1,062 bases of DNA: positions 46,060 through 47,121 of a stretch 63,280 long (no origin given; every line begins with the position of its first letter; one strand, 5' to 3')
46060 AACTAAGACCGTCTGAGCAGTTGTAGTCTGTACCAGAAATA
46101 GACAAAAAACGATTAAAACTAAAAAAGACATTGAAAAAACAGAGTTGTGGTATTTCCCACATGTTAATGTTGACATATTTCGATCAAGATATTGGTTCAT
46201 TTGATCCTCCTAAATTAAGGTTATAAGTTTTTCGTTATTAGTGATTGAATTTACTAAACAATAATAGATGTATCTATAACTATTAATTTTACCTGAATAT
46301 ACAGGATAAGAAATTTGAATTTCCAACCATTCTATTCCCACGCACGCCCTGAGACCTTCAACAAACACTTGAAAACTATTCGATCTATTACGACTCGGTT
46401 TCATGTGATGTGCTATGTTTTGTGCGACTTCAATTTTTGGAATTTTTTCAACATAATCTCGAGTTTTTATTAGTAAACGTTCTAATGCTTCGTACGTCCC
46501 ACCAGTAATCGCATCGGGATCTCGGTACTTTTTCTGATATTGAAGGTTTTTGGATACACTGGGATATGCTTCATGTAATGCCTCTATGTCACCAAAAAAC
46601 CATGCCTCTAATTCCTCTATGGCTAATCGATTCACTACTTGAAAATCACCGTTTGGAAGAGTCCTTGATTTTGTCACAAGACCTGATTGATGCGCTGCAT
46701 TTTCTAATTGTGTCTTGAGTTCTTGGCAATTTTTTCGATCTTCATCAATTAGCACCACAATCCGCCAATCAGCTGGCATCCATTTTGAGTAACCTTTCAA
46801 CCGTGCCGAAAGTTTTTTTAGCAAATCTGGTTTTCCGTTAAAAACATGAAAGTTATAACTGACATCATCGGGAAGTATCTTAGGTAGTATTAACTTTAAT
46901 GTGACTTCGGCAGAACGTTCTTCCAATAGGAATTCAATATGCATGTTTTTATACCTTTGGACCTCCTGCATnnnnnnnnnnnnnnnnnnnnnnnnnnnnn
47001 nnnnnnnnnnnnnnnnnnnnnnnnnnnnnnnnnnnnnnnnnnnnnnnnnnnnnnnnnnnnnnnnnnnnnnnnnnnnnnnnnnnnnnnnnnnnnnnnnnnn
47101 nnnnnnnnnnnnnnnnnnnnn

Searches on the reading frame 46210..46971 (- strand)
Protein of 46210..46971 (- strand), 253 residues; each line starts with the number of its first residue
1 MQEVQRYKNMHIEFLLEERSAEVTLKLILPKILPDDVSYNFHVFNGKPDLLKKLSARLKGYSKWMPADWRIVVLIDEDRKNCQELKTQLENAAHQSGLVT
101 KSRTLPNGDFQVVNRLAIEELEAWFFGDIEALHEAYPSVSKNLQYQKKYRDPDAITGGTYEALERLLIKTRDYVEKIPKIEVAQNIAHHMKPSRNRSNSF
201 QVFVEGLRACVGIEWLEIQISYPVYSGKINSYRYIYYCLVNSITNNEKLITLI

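Call 20: search_protein_families(library=pfam, proteins=[window:46210-46971:-], max_evalue=0.01)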
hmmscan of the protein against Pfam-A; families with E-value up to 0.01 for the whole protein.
window:46210-46971:- (253 aa): 1 family
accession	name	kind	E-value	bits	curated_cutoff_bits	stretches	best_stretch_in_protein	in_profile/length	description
PF14103.11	DUF4276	-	7.4e-29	101.8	30.2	1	17-207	2-191/192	Domain of unknown function (DUF4276)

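Call 27: search_protein_families(library=padloc, proteins=[window:46210-46971:-], max_evalue=0.01)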
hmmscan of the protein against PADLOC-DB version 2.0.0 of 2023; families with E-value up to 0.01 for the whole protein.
window:46210-46971:- (253 aa): 12 families
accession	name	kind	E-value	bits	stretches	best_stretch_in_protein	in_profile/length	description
PDLC04202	HEC-01B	-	5.8e-87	289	1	10-211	1-201/204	-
PDLC04206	HEC-01B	-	3.2e-38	129.7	1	10-209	1-214/219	-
PDLC04143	HEC-01A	-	7.8e-35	118.2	1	12-210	4-183/190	-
PDLC04205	HEC-01B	-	2e-34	117.2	1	10-209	1-211/213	-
PDLC04204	HEC-01B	-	3.9e-10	37.9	1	54-167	67-164/174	-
PDLC04203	HEC-01B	-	1.1e-07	30.2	1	41-162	46-154/176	-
PDLC04196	HEC-01B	-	1.1e-07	30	1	54-210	53-191/197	-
PDLC04200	HEC-01B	-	1.7e-05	22.7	1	71-209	77-204/218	-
PDLC04194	HEC-01B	-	1.9e-05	22.5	1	10-134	4-110/204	-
PDLC04198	HEC-01B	-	0.0011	16.7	1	70-209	62-204/211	-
PDLC04193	HEC-01B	-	0.0022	15.9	1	46-157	35-123/195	-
PDLC04191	HEC-01B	-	0.008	14.2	0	114-191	93-163/192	-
